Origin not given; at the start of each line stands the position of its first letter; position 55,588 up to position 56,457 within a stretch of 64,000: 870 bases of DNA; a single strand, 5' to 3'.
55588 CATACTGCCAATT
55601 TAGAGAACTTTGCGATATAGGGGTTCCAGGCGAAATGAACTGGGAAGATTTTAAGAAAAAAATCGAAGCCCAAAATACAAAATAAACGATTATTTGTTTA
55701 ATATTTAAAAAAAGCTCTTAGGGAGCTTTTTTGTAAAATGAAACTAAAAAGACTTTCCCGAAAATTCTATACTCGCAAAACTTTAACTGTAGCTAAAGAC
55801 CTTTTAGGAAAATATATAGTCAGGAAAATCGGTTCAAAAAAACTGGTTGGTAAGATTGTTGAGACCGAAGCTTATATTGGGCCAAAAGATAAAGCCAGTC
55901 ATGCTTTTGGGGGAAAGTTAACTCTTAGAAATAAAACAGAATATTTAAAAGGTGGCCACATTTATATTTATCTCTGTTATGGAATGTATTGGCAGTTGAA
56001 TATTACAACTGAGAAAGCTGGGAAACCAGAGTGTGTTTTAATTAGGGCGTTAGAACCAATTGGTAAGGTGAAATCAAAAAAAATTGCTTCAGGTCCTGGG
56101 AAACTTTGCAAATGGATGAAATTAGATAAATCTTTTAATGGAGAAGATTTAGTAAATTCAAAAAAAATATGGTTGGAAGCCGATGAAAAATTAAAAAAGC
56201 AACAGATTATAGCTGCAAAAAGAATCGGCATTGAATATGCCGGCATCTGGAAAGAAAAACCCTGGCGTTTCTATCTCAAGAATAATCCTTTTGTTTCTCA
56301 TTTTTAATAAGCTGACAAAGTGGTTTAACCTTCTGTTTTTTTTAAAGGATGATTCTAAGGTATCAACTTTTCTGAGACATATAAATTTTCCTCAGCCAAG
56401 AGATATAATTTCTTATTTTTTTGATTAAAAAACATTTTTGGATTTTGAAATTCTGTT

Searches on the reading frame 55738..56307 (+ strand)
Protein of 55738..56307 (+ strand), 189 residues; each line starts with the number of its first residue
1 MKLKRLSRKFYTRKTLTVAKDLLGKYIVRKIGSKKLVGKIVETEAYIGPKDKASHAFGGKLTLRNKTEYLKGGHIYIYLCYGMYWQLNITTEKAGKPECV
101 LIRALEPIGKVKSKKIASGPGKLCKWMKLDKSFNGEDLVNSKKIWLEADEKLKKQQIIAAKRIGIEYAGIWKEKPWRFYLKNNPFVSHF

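Call 3: search_protein_families(library=pfam, proteins=[window:55738-56307:+], max_evalue=0.1)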
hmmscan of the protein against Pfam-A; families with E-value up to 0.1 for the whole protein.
window:55738-56307:+ (189 aa): 1 family
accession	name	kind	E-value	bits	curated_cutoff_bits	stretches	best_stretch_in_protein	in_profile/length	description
PF02245.21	Pur_DNA_glyco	-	4.5e-59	199.3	27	1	9-184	1-181/181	Methylpurine-DNA glycosylase (MPG)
